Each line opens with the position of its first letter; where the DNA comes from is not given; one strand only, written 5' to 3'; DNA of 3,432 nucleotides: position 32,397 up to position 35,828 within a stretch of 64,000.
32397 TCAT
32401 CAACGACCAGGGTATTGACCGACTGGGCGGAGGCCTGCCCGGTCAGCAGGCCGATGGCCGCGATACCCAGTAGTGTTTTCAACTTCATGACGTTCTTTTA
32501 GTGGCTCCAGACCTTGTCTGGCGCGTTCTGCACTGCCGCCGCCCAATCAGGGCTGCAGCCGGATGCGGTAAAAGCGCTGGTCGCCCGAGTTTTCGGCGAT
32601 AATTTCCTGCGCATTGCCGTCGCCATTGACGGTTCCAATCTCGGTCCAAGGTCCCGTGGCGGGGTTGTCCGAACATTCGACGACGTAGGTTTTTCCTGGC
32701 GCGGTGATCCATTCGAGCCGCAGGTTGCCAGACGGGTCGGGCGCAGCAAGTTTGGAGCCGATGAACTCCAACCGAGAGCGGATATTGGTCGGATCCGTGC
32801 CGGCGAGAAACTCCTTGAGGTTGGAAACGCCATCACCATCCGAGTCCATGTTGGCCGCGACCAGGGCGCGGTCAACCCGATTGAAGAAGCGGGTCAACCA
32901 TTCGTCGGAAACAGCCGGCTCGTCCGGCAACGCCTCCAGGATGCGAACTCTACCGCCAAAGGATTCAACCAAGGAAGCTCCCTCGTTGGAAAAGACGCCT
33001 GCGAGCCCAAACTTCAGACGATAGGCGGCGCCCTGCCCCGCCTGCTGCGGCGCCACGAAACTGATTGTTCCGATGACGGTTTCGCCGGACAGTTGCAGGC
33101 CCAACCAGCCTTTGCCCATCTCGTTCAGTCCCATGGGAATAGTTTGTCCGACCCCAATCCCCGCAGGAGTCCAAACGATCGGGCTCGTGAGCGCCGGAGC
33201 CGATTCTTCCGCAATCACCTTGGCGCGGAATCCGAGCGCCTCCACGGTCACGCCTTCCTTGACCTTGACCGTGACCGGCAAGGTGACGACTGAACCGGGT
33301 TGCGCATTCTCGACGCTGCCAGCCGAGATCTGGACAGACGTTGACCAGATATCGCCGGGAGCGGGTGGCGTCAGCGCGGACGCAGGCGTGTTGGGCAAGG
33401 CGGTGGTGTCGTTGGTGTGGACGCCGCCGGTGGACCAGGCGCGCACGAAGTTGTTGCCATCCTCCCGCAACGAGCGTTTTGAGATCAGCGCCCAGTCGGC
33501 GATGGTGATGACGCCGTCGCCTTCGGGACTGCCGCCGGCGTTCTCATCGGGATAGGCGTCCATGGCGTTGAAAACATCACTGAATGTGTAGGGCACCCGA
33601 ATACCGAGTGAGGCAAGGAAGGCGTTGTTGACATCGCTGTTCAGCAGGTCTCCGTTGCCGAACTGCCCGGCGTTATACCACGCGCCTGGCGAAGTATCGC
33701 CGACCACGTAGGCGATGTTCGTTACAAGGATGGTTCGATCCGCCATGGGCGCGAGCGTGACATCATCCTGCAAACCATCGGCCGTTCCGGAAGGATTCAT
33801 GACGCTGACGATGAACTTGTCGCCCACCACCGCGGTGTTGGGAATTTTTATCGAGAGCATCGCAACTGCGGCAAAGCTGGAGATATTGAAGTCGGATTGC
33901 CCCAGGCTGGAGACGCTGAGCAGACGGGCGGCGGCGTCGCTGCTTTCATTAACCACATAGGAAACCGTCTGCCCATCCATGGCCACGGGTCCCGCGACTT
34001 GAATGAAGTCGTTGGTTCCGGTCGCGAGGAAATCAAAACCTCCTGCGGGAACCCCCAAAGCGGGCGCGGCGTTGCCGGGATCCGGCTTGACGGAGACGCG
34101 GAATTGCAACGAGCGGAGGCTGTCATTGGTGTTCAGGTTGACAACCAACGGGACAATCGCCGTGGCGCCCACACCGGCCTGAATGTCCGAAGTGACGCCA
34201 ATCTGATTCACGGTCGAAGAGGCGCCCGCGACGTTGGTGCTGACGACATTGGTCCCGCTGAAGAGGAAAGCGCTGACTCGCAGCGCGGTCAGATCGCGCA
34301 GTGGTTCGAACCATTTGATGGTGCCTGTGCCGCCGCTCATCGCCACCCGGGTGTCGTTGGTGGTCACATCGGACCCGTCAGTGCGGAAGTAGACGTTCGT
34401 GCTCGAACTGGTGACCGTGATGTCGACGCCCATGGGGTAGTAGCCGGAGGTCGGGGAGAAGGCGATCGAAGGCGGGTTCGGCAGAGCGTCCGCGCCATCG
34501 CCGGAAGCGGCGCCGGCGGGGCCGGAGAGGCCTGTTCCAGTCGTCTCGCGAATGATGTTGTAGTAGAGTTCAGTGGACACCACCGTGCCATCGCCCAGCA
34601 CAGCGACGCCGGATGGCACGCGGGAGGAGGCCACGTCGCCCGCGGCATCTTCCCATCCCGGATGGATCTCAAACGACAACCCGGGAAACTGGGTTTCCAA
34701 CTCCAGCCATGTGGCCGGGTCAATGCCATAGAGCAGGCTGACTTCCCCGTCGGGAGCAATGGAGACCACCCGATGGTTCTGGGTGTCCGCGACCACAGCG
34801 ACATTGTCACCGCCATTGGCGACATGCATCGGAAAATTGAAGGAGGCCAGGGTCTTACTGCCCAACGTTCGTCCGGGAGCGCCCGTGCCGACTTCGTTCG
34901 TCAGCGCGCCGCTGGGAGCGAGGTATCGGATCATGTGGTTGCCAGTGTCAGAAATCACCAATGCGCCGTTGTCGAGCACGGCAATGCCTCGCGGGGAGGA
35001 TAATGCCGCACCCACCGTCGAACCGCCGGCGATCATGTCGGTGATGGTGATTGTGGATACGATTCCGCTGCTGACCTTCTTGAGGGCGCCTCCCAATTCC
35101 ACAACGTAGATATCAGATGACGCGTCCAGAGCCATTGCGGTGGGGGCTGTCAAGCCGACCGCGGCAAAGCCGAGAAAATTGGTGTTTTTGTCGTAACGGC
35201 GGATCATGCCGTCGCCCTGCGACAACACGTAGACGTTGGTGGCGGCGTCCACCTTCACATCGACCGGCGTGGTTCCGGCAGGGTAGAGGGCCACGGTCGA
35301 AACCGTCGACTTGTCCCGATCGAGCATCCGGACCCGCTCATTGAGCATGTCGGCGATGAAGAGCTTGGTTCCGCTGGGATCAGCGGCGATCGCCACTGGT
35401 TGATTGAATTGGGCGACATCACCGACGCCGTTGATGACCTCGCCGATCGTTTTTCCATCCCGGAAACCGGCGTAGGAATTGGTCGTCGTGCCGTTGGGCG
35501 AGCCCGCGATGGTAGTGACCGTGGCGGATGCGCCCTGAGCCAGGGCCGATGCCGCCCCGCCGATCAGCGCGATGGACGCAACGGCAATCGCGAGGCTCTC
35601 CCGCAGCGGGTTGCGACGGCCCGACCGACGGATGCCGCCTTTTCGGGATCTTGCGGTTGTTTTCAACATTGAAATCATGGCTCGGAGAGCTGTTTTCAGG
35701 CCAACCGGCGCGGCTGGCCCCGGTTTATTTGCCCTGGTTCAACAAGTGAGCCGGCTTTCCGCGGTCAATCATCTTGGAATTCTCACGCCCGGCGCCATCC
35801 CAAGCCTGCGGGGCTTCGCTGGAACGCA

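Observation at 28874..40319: Pilin-less PilM-N-O-P-secretin operon hard-wired to two giant NHL/cohesin/dockerin proteins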

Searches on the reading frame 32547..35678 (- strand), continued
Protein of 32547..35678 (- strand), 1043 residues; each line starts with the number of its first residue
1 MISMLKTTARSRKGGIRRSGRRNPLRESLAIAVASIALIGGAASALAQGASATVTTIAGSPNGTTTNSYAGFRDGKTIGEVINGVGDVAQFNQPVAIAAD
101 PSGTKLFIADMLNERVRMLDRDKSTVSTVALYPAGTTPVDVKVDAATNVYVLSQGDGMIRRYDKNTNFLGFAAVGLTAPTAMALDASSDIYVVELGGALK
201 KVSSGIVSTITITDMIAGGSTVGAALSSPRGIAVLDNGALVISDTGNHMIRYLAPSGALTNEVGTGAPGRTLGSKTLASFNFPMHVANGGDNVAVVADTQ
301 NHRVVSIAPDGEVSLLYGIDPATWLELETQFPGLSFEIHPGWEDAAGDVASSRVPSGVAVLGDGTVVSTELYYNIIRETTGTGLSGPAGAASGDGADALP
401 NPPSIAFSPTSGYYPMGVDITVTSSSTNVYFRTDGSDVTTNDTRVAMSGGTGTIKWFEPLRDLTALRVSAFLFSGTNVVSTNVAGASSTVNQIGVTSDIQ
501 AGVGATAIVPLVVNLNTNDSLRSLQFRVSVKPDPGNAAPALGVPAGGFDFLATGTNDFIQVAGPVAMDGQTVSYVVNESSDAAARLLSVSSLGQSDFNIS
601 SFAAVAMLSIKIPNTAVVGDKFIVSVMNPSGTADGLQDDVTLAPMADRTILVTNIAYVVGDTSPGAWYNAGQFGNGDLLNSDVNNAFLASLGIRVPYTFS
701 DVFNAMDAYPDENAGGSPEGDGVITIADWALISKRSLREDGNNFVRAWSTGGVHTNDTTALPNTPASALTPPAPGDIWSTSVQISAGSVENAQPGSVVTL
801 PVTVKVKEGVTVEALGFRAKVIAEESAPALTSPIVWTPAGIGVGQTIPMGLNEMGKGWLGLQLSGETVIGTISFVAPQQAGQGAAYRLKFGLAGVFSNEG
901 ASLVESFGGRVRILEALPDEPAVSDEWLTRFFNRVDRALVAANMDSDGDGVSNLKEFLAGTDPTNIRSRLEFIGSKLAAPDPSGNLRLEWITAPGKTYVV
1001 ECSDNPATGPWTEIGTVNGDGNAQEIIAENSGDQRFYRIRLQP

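Call 84: find_encoding_contigs(protein=P0355, flank=10000, max_places=1)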
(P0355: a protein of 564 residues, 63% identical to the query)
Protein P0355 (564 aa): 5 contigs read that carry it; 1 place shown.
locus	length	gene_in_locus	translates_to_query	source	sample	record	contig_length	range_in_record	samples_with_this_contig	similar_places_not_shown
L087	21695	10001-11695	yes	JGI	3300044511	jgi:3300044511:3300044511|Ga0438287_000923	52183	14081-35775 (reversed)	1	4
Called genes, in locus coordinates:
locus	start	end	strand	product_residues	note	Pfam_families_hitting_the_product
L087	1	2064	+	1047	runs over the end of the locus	PF00873:ACR_tran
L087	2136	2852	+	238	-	-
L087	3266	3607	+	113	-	-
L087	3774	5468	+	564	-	-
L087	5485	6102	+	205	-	-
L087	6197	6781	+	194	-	-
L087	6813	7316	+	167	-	-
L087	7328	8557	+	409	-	PF23981:DUF7305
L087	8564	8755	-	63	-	PF00185:OTCace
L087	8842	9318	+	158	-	-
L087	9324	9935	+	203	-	-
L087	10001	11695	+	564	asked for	-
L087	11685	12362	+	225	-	-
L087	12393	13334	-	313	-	PF02729:OTCace_N, PF00185:OTCace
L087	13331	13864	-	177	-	PF00156:Pribosyltran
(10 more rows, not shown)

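Call 85: search_protein_families(library=ncbifam, proteins=[L007:11608-12072:+, L007:12047-12688:+, L007:12698-14449:+, L007:14397-15077:+], max_evalue=0.1)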
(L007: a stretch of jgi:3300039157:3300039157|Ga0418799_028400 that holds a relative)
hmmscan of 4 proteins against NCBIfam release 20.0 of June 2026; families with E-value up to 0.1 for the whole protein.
L007:11608-12072:+ (155 aa): 1 family
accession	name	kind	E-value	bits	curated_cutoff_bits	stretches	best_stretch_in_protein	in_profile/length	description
TIGR01707.1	gspI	equivalog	0.094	13.2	44.35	0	21-72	2-53/101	type II secretion system minor pseudopilin GspI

L007:12047-12688:+ (214 aa): 0 families

L007:12698-14449:+ (584 aa): 1 family
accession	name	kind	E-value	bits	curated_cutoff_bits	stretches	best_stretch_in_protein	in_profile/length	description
NF038301.1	EPS_HpsA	equivalog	4e-14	51.3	400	2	465-546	1333-1413/1503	hormogonium polysaccharide biosynthesis protein HpsA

L007:14397-15077:+ (227 aa): 0 families

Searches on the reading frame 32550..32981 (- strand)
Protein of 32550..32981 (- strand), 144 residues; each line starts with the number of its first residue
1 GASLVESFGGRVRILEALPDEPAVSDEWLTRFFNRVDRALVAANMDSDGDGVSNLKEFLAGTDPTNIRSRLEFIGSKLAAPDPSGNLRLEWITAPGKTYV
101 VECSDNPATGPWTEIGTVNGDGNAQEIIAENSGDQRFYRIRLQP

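Call 36: search_protein_families(library=pfam, proteins=[window:32550-32981:-], max_evalue=10)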
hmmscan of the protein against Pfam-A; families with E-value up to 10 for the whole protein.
window:32550-32981:- (144 aa): 1 family
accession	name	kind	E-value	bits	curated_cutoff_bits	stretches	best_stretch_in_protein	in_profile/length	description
PF18884.5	TSP3_bac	-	0.00014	22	25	1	46-66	1-21/22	Bacterial TSP3 repeat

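Call 48: find_homologous_proteins(query=window:32550-32936:-, max_evalue=0.001)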
Query window:32550-32936:- (129 aa): 31 proteins with E <= 0.001 among 57 candidates.
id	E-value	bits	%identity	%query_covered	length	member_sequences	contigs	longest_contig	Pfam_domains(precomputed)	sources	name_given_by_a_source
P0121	1.8e-71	256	99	90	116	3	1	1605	-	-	-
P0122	2.1e-12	65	39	79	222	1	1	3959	PF18884.6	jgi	jgi:hypothetical protein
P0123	1.3e-11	63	35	95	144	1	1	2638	PF18884.6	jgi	jgi:hypothetical protein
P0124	3.7e-11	61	33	97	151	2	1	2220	PF18884.6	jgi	jgi:hypothetical protein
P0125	2.5e-10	58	37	95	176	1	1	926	PF18884.6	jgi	jgi:hypothetical protein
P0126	2.8e-9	55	36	98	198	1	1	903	-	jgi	-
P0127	3.4e-9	55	43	76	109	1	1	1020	-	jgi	jgi:hypothetical protein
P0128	3.9e-9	55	35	78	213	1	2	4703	PF05593.20,PF18884.6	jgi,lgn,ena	-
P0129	2.2e-8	52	41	70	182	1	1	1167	-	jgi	jgi:hypothetical protein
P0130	4.2e-8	51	33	97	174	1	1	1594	-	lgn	-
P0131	9.9e-8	50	38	95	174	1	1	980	PF18884.6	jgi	jgi:hypothetical protein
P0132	1.1e-7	50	66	29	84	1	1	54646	PF18884.6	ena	-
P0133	1.3e-7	50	42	77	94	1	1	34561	-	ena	-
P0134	1.8e-7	49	33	79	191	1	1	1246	PF18884.6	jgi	jgi:hypothetical protein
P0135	6.1e-7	47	35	94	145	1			PF18884.6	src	-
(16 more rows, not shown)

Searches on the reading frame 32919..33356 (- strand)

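Call 36: search_protein_families(library=pfam, proteins=[window:32919-33356:-], max_evalue=10)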
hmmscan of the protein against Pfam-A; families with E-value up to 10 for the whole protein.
window:32919-33356:- (146 aa): 2 families
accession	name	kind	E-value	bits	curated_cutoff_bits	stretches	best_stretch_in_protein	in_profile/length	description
PF00963.24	Cohesin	-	0.012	16.2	24.1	1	8-40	1-32/139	Cohesin domain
PF23619.1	Ig_VWA7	-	0.036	14.7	27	1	8-34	62-88/104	VWA7 Ig-like domain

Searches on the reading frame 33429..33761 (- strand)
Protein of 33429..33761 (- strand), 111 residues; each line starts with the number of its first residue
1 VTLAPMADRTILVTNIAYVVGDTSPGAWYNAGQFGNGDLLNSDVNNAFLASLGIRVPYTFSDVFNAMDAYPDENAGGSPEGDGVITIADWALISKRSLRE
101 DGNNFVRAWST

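Call 36: search_protein_families(library=pfam, proteins=[window:33429-33761:-], max_evalue=10)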
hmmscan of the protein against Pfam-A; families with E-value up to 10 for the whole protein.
window:33429-33761:- (111 aa): 0 families

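Call 57: search_solved_structures(query=A3, max_evalue=10, show_alignments=3)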
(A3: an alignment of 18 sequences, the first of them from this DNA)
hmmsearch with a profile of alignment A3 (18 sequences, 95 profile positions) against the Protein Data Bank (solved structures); distinct sequences matched with E-value up to 10: 3.
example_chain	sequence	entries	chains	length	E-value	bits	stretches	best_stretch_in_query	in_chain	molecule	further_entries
5nrk_B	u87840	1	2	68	0.83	13.1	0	65-84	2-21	DocCel5: Type I dockerin repeat domain from A. cellulolyticus family 5 endoglucanase WP_01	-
6y5z_AAA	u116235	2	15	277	0.99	12.9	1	9-80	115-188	Capsid protein VP1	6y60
1b8c_A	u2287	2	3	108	1.8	12.1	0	65-83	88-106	PROTEIN (PARVALBUMIN)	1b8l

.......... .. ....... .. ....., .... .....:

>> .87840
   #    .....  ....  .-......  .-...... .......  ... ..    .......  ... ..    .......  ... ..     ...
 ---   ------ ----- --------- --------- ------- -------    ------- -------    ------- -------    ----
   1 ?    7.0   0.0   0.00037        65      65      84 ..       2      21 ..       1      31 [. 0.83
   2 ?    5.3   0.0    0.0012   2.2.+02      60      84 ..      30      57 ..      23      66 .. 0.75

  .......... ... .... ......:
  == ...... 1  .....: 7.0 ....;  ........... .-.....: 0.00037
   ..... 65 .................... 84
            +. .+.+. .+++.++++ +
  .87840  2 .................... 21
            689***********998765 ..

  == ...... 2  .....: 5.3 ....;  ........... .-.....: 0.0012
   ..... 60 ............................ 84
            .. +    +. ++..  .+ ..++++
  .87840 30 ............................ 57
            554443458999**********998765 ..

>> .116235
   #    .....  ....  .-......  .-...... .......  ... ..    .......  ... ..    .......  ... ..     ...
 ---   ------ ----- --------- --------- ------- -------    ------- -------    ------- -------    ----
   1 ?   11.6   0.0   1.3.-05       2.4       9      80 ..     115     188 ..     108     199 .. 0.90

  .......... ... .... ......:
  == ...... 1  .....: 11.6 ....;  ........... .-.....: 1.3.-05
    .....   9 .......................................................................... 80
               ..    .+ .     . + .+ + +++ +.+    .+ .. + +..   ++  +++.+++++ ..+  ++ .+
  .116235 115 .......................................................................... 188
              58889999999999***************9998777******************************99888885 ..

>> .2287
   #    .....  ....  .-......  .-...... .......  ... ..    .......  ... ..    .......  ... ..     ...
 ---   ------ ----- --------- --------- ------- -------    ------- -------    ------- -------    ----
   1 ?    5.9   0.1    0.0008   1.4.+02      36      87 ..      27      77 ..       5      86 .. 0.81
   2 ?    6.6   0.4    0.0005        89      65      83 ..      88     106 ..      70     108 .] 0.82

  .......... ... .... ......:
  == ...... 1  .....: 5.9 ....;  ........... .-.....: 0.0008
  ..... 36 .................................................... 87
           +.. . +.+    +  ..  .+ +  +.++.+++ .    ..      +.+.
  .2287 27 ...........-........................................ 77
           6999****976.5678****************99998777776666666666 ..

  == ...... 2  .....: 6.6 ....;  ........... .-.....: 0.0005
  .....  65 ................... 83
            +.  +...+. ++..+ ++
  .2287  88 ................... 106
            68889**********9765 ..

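Call 65: predict_structure(alignment_id=A3)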
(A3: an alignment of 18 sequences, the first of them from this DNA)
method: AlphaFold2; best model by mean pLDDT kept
length: 96 residues; sequences in the alignment: 18
mean_pLDDT: 62.5   pTM: 0.57
mean pLDDT of the five models: 62.5, 61.8, 58.2, 53.7, 52.6
residues with pLDDT >= 90: 0; 70-90: 46; 50-70: 25; < 50: 25
segments of 3 or more residues with pLDDT < 50: 1-23
pLDDT, mean of each block of 10 residues (from residue 1): 34 36 55 74 66 68 72 79 80 59
secondary structure, 60 per line:
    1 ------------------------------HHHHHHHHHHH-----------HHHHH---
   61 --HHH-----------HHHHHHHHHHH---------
elements in order: H31-41 H53-57 H77-87

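Call 67: fold_search(model_id=the predicted structure, library=pdb)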
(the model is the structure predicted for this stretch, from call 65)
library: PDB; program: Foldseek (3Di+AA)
matches with E <= 10: 16; with E <= 0.001: 0
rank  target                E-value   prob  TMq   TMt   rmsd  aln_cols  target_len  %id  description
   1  4fl4_J                8.5e-01  0.57  0.46  0.60   3.6        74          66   14  Scaffoldin conformation and dynamics revealed by a ternary complex from the Clostridium thermocellum cellulosome (released 2012-06-27)
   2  4uyp_B                1.8e+00  0.33  0.41  0.51   3.0        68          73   24  High resolution structure of the third cohesin ScaC in complex with the ScaB dockerin with a mutation in the N-termina (released 2015-04-15)
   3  6fgo_F                2.1e+00  0.07  0.23  0.30   9.4        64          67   19  Fc in complex with engineered calcium binding domain Z (released 2018-06-20)
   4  1ohz_B                2.3e+00  0.20  0.37  0.55   3.5        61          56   20  Cohesin-Dockerin complex from the cellulosome of Clostridium thermocellum (released 2003-11-20)
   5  4dh2_D                2.5e+00  0.20  0.42  0.53   3.9        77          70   16  Crystal structure of Coh-OlpC(Cthe_0452)-Doc435(Cthe_0435) complex: A novel type I Cohesin-Dockerin complex from Clost (released 2012-11-28)
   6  4fl4_G                4.2e+00  0.20  0.44  0.58   3.4        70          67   14  Scaffoldin conformation and dynamics revealed by a ternary complex from the Clostridium thermocellum cellulosome (released 2012-06-27)
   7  4dh2_B                4.4e+00  0.10  0.38  0.47   5.3        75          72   17  Crystal structure of Coh-OlpC(Cthe_0452)-Doc435(Cthe_0435) complex: A novel type I Cohesin-Dockerin complex from Clost (released 2012-11-28)
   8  6fgo_E                4.7e+00  0.04  0.23  0.31   9.6        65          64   18  Fc in complex with engineered calcium binding domain Z (released 2018-06-20)
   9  6fgo_G                5.0e+00  0.04  0.25  0.33   9.9        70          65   17  Fc in complex with engineered calcium binding domain Z (released 2018-06-20)
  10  6fgo_H                6.9e+00  0.03  0.23  0.31  10.1        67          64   18  Fc in complex with engineered calcium binding domain Z (released 2018-06-20)
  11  3o76_A                7.9e+00  0.01  0.15  0.09  11.6        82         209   16  1.8 Angstroms molecular structure of mouse liver glutathione S-transferase mutant C47A complexed with S-(P-nitrobenzyl (released 2011-06-15)
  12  5nrk_B                8.4e+00  0.08  0.41  0.53   4.8        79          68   19  Crystal structure of the sixth cohesin from Acetivibrio cellulolyticus' scaffoldin B in complex with Cel5 dockerin S15 (released 2018-01-31)
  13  6m9k_F                8.4e+00  0.03  0.25  0.32   7.6        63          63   11  Crystal structure of lambda exonuclease in complex with the Red beta C-terminal domain (released 2019-01-02)
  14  2ccl_B                8.9e+00  0.06  0.31  0.43   6.1        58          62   22  THE S45A, T46A MUTANT OF THE TYPE I COHESIN-DOCKERIN COMPLEX FROM THE CELLULOSOME OF CLOSTRIDIUM THERMOCELLUM (released 2007-02-13)
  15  5mc7_A                9.5e+00  0.02  0.22  0.18   6.6        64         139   17  Crystal structure of Truncated Human Coatomer Protein Complex, subunit Z1 (CopZ1) (released 2016-12-28)
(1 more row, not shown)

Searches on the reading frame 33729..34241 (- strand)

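Call 36: search_protein_families(library=pfam, proteins=[window:33729-34241:-], max_evalue=10)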
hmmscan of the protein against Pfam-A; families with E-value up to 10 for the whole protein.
window:33729-34241:- (171 aa): 1 family
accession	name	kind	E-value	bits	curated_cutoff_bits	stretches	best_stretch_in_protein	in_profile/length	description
PF02896.24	PEP-utilizers_C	-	0.15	11.6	22.8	1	69-108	197-236/293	PEP-utilising enzyme, PEP-binding domain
